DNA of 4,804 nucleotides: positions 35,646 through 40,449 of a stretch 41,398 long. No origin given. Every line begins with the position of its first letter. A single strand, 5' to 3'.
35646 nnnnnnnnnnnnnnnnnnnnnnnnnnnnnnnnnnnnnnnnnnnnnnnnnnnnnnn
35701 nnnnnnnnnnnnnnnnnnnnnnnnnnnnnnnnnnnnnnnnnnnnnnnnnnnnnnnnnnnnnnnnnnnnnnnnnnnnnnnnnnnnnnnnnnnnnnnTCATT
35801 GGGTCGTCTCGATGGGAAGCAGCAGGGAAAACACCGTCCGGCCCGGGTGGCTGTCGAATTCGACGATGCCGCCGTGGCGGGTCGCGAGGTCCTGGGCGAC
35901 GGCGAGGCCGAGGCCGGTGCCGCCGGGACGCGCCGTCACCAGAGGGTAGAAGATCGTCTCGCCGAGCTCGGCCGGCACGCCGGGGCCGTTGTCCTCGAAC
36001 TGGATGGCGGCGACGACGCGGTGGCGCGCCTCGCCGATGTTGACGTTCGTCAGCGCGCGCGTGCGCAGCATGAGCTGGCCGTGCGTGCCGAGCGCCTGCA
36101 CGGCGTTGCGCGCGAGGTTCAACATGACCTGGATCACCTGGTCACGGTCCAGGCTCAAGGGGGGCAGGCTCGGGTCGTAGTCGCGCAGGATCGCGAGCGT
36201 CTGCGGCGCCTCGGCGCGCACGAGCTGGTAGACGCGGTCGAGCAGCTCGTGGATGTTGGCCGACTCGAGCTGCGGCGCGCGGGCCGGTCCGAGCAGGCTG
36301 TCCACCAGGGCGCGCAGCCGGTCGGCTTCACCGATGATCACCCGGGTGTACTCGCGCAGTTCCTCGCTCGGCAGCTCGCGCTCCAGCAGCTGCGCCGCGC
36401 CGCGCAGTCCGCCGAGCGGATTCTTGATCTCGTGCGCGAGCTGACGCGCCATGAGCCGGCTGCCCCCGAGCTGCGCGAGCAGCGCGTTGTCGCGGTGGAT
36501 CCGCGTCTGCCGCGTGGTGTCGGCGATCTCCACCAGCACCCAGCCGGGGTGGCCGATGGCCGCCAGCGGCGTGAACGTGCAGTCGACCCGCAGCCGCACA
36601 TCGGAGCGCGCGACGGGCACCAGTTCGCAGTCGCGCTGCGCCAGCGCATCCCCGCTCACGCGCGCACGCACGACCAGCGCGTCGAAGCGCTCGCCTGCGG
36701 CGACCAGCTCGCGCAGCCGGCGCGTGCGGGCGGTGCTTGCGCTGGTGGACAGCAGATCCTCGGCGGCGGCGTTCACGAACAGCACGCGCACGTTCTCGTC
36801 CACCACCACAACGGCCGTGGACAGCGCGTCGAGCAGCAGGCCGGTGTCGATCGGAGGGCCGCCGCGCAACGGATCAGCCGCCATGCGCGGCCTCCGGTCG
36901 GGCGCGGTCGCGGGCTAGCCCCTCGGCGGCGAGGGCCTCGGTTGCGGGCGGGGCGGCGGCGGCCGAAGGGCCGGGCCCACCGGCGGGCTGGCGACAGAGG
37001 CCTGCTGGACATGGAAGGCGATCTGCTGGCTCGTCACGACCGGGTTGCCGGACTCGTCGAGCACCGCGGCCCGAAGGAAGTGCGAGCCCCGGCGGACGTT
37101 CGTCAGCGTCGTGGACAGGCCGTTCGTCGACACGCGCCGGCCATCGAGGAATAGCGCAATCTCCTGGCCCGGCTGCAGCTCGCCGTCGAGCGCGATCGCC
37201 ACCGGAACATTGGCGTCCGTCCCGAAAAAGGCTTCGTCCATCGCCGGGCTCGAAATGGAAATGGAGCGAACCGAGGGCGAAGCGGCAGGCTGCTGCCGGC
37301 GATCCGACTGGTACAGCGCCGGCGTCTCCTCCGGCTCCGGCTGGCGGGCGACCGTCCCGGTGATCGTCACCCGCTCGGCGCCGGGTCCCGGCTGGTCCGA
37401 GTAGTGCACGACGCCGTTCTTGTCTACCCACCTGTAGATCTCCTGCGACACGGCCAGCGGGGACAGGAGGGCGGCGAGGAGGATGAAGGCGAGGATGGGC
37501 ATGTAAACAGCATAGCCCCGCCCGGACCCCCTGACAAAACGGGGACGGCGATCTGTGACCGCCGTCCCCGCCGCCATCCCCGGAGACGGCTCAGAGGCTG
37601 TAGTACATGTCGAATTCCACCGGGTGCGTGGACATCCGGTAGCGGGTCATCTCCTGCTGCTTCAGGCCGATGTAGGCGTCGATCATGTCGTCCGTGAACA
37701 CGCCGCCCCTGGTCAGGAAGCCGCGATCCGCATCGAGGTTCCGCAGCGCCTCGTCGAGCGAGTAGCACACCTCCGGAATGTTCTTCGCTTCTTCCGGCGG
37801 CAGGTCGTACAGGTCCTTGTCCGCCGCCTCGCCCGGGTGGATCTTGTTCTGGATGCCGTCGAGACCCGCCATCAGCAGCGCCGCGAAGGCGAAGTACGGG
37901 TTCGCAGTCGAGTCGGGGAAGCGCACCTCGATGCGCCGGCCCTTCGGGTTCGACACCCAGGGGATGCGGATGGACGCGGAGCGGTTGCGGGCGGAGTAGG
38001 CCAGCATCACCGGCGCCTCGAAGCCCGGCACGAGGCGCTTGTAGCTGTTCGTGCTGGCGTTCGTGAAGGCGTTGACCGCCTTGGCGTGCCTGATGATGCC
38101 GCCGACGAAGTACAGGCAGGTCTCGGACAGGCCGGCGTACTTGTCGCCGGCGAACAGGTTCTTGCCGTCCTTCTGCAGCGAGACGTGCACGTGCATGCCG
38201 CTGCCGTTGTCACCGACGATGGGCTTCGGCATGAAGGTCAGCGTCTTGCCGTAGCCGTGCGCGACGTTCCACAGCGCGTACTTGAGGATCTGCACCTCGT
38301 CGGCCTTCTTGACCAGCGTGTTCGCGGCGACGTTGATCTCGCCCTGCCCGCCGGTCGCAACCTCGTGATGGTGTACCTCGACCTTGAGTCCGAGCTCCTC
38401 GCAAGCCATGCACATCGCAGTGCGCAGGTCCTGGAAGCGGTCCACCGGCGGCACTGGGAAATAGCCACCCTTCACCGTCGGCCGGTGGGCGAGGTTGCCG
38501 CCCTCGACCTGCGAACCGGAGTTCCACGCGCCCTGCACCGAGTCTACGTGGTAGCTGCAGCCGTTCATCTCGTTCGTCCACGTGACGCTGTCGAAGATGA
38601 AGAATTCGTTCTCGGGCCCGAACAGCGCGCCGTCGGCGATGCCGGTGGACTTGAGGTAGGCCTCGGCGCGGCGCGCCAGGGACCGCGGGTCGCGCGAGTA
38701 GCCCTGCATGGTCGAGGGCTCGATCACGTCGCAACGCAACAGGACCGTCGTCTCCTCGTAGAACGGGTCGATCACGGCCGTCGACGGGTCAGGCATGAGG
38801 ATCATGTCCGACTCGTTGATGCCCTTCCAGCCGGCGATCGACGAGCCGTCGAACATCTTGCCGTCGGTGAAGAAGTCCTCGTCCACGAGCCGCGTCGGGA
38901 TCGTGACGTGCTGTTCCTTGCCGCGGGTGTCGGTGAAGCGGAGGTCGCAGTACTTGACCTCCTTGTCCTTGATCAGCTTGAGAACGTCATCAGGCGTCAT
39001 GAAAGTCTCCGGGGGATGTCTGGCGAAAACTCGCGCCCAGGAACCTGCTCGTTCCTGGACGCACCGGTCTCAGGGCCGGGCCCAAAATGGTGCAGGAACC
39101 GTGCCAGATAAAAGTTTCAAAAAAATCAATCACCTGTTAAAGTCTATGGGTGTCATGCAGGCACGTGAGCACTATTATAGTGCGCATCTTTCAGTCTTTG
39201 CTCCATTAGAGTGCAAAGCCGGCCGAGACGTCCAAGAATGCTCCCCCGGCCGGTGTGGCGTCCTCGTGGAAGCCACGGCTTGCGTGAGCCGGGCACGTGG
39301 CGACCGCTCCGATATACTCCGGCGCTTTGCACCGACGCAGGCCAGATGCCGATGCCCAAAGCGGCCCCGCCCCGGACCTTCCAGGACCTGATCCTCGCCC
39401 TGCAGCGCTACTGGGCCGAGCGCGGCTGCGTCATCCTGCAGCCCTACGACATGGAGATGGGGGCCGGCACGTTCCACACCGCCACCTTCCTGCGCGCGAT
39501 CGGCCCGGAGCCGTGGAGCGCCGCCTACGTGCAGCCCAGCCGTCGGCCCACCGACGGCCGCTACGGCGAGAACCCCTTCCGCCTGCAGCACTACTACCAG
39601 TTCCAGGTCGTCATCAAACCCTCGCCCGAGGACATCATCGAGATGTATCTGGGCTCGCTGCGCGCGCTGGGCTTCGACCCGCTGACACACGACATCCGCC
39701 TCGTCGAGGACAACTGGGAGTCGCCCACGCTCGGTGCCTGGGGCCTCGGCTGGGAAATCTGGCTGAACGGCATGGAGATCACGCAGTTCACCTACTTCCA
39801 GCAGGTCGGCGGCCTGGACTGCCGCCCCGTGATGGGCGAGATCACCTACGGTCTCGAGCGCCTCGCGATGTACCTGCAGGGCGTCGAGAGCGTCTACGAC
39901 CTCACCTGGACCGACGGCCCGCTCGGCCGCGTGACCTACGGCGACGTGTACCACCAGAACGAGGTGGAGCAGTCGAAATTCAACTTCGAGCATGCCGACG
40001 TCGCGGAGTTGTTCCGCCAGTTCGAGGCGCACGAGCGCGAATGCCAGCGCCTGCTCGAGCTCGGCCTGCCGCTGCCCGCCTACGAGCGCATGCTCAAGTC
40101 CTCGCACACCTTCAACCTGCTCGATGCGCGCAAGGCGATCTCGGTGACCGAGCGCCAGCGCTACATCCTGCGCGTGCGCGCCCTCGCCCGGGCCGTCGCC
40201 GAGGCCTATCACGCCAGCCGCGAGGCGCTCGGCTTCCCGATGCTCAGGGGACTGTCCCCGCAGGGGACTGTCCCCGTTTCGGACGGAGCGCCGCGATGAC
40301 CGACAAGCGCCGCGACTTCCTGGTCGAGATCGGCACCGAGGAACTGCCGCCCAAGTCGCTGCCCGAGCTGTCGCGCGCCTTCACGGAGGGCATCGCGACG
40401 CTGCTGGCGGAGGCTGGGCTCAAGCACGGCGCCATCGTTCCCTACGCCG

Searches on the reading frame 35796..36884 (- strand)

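Call 12: search_protein_families(library=pfam, proteins=[window:35796-36884:-], max_evalue=0.001)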
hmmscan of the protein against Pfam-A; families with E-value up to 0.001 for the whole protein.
window:35796-36884:- (362 aa): 5 families
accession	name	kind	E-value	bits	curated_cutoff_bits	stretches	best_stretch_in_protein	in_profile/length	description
PF02518.31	HATPase_c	-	3.2e-16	60.2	26.4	1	246-359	2-110/111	Histidine kinase-, DNA gyrase B-, and HSP90-like ATPase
PF00512.31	HisKA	-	6.5e-16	58.6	26.9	1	144-202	4-62/66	His Kinase A (phospho-acceptor) domain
PF08448.16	PAS_4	-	2.9e-06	27.9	23.1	1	18-127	1-109/110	PAS fold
PF00989.32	PAS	-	1.2e-05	25.7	22.6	1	17-86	6-78/113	PAS fold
PF13188.13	PAS_8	-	2.1e-05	24.7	21.8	1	17-60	6-49/65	PAS domain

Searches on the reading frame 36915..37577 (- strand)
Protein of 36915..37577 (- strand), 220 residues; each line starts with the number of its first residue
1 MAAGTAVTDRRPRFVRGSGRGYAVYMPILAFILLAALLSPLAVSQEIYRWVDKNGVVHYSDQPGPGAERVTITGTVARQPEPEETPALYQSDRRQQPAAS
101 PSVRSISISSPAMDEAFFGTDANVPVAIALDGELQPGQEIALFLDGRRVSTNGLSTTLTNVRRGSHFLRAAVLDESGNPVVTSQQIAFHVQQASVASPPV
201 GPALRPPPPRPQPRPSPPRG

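Call 12: search_protein_families(library=pfam, proteins=[window:36915-37577:-], max_evalue=0.001)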
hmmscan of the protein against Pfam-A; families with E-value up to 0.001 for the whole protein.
window:36915-37577:- (220 aa): 1 family
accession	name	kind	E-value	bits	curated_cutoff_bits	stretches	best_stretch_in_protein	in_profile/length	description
PF13511.11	DUF4124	-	1.5e-16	60.8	22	1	34-86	1-53/56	Domain of unknown function (DUF4124)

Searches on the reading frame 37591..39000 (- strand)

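Call 12: search_protein_families(library=pfam, proteins=[window:37591-39000:-], max_evalue=0.001)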
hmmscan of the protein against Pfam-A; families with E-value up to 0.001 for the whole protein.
window:37591-39000:- (469 aa): 2 families
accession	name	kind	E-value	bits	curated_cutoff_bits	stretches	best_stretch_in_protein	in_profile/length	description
PF00120.29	Gln-synt_C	-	5.5e-136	453.6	24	1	103-466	2-344/344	Glutamine synthetase, catalytic domain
PF03951.24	Gln-synt_N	-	4.8e-32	109.9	33.4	1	15-95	2-82/82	Glutamine synthetase, beta-Grasp domain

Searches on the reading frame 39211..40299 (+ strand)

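Call 12: search_protein_families(library=pfam, proteins=[window:39211-40299:+], max_evalue=0.001)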
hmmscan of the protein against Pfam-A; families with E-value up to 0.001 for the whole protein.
window:39211-40299:+ (362 aa): 1 family
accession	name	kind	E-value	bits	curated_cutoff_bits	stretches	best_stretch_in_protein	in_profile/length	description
PF02091.20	tRNA-synt_2e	-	1.4e-148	494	27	1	57-338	1-278/278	Glycyl-tRNA synthetase alpha subunit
